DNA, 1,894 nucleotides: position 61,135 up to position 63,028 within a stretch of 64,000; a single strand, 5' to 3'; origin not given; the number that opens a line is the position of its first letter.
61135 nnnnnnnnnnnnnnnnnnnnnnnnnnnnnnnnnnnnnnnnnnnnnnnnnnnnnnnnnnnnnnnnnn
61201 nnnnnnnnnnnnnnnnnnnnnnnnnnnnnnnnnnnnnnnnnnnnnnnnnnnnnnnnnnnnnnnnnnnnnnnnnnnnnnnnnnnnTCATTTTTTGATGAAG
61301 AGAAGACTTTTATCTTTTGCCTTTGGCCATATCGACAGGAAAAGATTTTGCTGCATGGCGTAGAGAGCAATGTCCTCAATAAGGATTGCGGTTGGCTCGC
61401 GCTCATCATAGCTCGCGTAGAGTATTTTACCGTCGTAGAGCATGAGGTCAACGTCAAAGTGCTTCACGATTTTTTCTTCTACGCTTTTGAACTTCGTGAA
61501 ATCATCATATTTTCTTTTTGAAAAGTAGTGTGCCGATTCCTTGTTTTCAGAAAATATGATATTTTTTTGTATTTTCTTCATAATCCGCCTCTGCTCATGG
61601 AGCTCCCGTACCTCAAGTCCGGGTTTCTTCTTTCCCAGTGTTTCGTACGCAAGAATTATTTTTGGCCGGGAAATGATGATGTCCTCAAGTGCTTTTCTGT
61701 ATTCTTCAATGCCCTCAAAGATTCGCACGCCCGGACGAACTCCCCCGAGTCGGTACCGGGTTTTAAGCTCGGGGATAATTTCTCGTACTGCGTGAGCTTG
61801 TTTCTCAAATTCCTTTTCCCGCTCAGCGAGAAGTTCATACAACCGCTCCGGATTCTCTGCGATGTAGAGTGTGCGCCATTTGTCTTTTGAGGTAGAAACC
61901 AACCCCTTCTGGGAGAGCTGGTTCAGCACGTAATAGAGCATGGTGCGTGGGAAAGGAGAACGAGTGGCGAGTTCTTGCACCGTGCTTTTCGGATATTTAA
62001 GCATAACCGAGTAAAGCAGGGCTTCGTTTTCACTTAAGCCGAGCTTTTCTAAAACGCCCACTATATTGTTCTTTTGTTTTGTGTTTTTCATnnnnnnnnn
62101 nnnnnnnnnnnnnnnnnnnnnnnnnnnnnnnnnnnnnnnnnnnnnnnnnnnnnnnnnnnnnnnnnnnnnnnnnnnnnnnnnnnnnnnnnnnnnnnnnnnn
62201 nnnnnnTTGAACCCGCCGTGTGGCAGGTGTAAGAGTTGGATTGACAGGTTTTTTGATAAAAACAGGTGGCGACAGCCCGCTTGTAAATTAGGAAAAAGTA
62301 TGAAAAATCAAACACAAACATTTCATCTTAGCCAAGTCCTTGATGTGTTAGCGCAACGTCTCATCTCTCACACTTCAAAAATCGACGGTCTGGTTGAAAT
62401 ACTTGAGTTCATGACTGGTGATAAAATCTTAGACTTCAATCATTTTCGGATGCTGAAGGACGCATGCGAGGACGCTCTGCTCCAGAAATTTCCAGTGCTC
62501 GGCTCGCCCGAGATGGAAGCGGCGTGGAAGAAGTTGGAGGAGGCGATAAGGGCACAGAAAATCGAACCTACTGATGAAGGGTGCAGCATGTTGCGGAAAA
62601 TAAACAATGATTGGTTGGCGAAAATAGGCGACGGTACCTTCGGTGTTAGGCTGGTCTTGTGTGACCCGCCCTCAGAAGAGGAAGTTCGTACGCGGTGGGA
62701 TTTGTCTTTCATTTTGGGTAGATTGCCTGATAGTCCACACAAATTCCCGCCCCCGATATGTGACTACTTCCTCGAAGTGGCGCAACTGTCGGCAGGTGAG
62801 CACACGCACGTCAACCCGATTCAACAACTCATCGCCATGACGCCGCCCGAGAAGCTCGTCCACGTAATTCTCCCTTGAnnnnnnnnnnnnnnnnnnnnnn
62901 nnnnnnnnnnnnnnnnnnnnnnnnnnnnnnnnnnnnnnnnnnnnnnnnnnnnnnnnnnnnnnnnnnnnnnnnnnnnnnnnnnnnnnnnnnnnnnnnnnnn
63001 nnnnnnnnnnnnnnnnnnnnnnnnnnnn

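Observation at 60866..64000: TrmB-like regulator coupled to a DNPH1/Rcl-like deoxynucleotide N-glycosidase, divergent from a MazG-like pyrophosphohydrolase: candidate nucleotide-sanitising or defence module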

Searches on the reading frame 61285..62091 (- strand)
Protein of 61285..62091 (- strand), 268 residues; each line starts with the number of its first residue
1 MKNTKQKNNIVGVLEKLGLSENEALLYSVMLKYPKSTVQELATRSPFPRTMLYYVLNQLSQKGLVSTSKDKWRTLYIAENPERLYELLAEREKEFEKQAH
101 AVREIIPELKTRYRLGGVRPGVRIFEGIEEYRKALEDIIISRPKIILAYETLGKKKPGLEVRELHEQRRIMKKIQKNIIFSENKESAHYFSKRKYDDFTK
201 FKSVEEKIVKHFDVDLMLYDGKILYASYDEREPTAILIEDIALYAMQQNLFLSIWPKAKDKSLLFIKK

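Call 3: search_protein_families(library=pfam, proteins=[window:61285-62091:-], max_evalue=1)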
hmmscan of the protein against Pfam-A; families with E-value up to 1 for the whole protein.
window:61285-62091:- (268 aa): 6 families
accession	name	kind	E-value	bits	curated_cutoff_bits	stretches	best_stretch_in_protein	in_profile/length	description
PF01978.25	TrmB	-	9.6e-16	57.8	25.6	1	14-82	1-68/68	Sugar-specific transcriptional regulator TrmB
PF02082.26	Rrf2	-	0.033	14.8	30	1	33-68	21-56/132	Iron-dependent Transcriptional regulator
PF24270.1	HTH_Cmi2_C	-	0.054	14.2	27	1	21-72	72-125/125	Cmi2, C-terminal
PF21984.2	DnaD_N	-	0.075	13.7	27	1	15-79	10-79/101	DnaD N-terminal domain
PF20008.5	DUF6429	-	0.075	13.2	31.6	1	53-80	29-56/71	Domain of unknown function (DUF6429)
PF03965.22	Penicillinase_R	-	0.11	13.3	22.6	1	38-82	24-68/115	Penicillinase repressor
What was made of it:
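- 61285..62091 (-): TrmB-family regulator, 268 aa, with TrmBL2-like architecture (winged HTH, long helix, C-terminal domain). Its stop overlaps the DNPH1 start (ATGA). PF01978, E 1e-15 (call 3).
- Checked: The TrmB-like ORF at 61285-62091(-) hits PF01978 at E 1e-15 (call 3).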

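Call 9: search_protein_families(library=phrogs, proteins=[window:61285-62091:-], max_evalue=1)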
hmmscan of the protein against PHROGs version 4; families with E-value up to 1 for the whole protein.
window:61285-62091:- (268 aa): 4 families
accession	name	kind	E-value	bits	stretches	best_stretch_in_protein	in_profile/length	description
phrog_1123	-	unknown function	0.052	14.4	1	16-70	28-81/112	-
phrog_142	-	moron, auxiliary metabolic gene and host takeover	0.056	14.5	1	29-187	20-98/116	Ren-like exclusion protein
phrog_331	-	unknown function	0.17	12.6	1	26-71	48-93/111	-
phrog_1243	-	unknown function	0.33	11.8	0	129-146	36-53/60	-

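Call 10: search_protein_families(library=ncbifam, proteins=[window:61285-62091:-], max_evalue=1)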
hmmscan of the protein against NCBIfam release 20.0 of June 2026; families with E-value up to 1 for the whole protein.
window:61285-62091:- (268 aa): 10 families
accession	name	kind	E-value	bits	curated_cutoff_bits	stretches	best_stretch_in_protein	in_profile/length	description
NF047390.1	TransRegTrmBL1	equivalog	8e-10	38.2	650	1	7-109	3-101/341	HTH-type sugar sensing transcriptional regulator TrmBL1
NF040851.1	tran_reg_TrmB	equivalog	2.5e-06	26.9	600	1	7-136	4-129/338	HTH-type sugar-sensing transcriptional regulator TrmB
NF053606.1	Sta1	subfamily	0.00018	21.6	80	1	17-87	16-92/100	Sta1 family transcriptional regulator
NF047392.1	TransRegTrmBHalo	equivalog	0.0022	17.1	500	1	7-113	6-101/349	HTH-type sugar sensing transcriptional regulator TrmB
NF041141.1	tran_reg_TrmBL2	equivalog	0.013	15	530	1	7-259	3-262/264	HTH-type transcriptional regulator TrmBL2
NF040939.2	trans_reg_lrs14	equivalog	0.018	15.1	90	1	17-71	17-72/103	Lrs14 family HTH-type transcriptional regulator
TIGR00738.1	rrf2_super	superfamily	0.067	13.1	73.3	1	36-69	26-59/132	Rrf2 family transcriptional regulator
NF053756.1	MreA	equivalog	0.078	12.8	100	1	6-90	2-83/110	MreA family transcriptional regulator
NF033788.1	HTH_metalloreg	subfamily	0.091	12.6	55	1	34-82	24-72/77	metalloregulator ArsR/SmtB family transcription factor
TIGR01509.1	HAD-SF-IA-v3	subfamily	0.19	11.9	29.4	1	33-96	51-114/154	HAD-IA family hydrolase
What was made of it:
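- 61285..62091 (-): NCBIfam TrmBL1, TrmB and TrmBL2 hits below cut-off (call 10).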

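Call 11: search_protein_families(library=padloc, proteins=[window:61285-62091:-], max_evalue=1)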
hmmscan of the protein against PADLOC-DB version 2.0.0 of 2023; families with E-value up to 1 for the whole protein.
window:61285-62091:- (268 aa): 4 families
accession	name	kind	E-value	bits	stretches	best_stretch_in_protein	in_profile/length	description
PDLC01438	Csa3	-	6.1e-05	21.2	1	3-145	131-240/305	"CAS-I,CAS-II,CAS-III,CAS-IV,CAS-V,CAS-VI; associated_signaling"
PDLC01268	CasR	-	0.0039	15.2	1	15-71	118-173/179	"CAS-I,CAS-II,CAS-III,CAS-IV,CAS-V,CAS-VI; associated_signaling"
PDLC03963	SoFic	-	0.0062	14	1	14-80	288-353/361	-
PDLC01858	CARF3--CARF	-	0.011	13.7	1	18-73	141-195/204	-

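Call 42: search_solved_structures(query=window:61285-62091:-, max_evalue=1, show_alignments=1)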
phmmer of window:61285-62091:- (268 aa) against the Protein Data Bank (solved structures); distinct sequences matched with E-value up to 1: 6.
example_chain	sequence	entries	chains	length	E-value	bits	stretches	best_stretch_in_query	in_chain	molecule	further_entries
3qph_A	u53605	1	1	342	0.00085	22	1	12-88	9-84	TrmB, a global transcription regulator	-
5box_A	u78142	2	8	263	0.0024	20.5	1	15-259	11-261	Putative HTH-type transcriptional regulator TrmBL2 | TrmBL2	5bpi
5bpd_A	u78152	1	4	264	0.0025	20.5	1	11-259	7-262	TrmBL2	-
5bqt_A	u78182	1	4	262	0.0026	20.4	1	15-259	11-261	Putative HTH-type transcriptional regulator TrmBL2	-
3f6v_A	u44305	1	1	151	0.61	12.7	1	7-89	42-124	Possible transcriptional regulator, ArsR family protein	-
6az3_a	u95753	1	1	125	0.95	12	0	90-195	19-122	60S_ribosomal_protein_L35_putative/GeneDB:LmjF.26.2330/GeneDB:LmjF.26.2340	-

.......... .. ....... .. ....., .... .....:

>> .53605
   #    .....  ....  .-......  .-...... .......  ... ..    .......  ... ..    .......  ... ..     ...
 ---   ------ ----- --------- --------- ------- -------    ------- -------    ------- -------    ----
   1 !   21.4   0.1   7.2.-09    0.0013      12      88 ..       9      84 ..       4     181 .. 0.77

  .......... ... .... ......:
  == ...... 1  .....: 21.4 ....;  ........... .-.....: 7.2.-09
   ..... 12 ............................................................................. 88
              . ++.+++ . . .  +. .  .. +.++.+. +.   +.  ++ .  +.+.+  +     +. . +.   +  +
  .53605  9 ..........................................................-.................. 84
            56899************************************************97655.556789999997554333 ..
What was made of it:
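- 61285..62091 (-): PDB TrmB and TrmBL2, E 0.0009-0.003 (call 42).
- On TrmB family of transcription regulators: Full-length but weak alignment to TrmBL2 (PDB E 0.002; NCBIfam E 0.013, far below cut-off) (calls 10, 42).
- Checked: It aligns over its full length with TrmBL2 structures at E 0.002 (call 42).
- TrmB homology (calls 3, 10, 42).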

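Call 87: predict_structure(protein=window:61285-62091:-)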
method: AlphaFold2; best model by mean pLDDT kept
length: 268 residues; sequences in the alignment: 1
mean_pLDDT: 43.8   pTM: 0.38
mean pLDDT of the five models: 43.8, 41.3, 33.7, 33.4, 32.7
residues with pLDDT >= 90: 0; 70-90: 21; 50-70: 76; < 50: 171
segments of 3 or more residues with pLDDT < 50: 1-8, 10-12, 77-79, 101-141, 157-268
pLDDT, mean of each block of 10 residues (from residue 1): 39 55 68 67 72 72 62 50 57 55 39 30 34 46 51 49 43 36 27 32 28 28 29 30 32 24 21
secondary structure, 60 per line:
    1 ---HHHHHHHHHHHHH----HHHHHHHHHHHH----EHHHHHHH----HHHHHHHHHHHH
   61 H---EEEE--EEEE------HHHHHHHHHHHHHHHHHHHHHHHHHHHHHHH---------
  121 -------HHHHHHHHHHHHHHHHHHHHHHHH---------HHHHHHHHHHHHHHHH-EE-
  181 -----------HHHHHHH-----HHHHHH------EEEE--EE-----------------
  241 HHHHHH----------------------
elements in order: H4-16 H21-32 H38-44 H49-61 E65-68 E71-74 H81-111 H128-151 H161-176 H192-198 H204-209 E216-219 H241-246
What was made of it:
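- On TrmB family of transcription regulators: The single-sequence AlphaFold model was too poor to judge, pLDDT 44 (call 87).
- Tried and rejected: The single-sequence AlphaFold model had pLDDT 44 and was unusable (call 87).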

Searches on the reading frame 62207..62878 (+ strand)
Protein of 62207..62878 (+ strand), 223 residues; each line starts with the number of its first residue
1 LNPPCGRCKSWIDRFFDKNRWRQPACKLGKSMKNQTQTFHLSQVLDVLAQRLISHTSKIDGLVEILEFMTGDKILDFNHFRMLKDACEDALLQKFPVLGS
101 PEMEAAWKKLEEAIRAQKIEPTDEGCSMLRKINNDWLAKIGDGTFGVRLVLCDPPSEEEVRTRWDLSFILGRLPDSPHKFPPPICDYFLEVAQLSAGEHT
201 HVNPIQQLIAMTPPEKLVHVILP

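Call 3: search_protein_families(library=pfam, proteins=[window:62207-62878:+], max_evalue=1)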
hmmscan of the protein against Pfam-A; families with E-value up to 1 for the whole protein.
window:62207-62878:+ (223 aa): 1 family
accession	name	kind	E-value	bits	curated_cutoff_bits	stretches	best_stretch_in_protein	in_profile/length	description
PF24875.1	DUF7736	-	2.6e-05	24.7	25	1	39-97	1-55/59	Domain of unknown function (DUF7736)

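Call 9: search_protein_families(library=phrogs, proteins=[window:62207-62878:+], max_evalue=1)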
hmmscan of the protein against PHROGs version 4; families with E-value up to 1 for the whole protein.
window:62207-62878:+ (223 aa): 2 families
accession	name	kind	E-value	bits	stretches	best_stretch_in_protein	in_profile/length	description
phrog_15963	-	unknown function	7.5e-08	33.6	1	34-119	3-84/126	-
phrog_62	-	DNA, RNA and nucleotide metabolism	0.14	10.5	1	51-95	983-1027/1881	DNA helicase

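Call 10: search_protein_families(library=ncbifam, proteins=[window:62207-62878:+], max_evalue=1)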
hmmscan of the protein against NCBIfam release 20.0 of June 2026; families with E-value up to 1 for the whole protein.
window:62207-62878:+ (223 aa): 1 family
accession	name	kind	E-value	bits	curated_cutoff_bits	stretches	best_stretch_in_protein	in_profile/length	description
TIGR00540.1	TPR_hemY_coli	hypoth_equivalog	0.1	11.3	142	1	34-117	178-260/385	heme biosynthesis-associated TPR protein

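Call 11: search_protein_families(library=padloc, proteins=[window:62207-62878:+], max_evalue=1)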
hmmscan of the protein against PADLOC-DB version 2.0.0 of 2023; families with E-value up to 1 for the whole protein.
window:62207-62878:+ (223 aa): 0 families

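Call 43: find_related_loci(query=window:62300-62878:+, collection=viral_contigs, flank=8000)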
Query window:62300-62878:+ (192 aa) in viral_contigs; peptide patterns used: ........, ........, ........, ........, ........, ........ (x = any residue, [..] = any of these).
4 stretches matched a pattern, but none encodes a relative of the query by tblastn (E <= 1e-3).

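Call 46: find_homologous_proteins(query=window:62300-62878:+, max_evalue=0.01)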
Query window:62300-62878:+ (192 aa): 1 proteins with E <= 0.01 among 245 candidates.
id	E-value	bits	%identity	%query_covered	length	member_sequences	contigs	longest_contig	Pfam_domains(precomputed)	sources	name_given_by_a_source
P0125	4.8e-126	437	100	100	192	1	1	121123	PF24875.2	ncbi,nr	ncbi:MAG: hypothetical protein NUV53_01170 [Patescibacteria group bacterium]|nr:hypothetical protein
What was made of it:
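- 62300..62878 (+): P3, 192 aa, an orphan protein. Its N-terminal ~60-85 aa resemble DUF7736 and phage family phrog_15963. Function unknown and membership of the module not shown. Only itself found among 5.8 billion proteins (call 46).
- P3 is an orphan (call 46).
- Tried and rejected: A homologue search returned only itself (call 46).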

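Call 80: search_dna_similar(query=window:62300-62878:+, collection=phages, mode=protein, max_evalue=0.01, max_rows=15)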
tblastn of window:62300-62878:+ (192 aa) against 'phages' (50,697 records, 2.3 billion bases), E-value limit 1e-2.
No match.
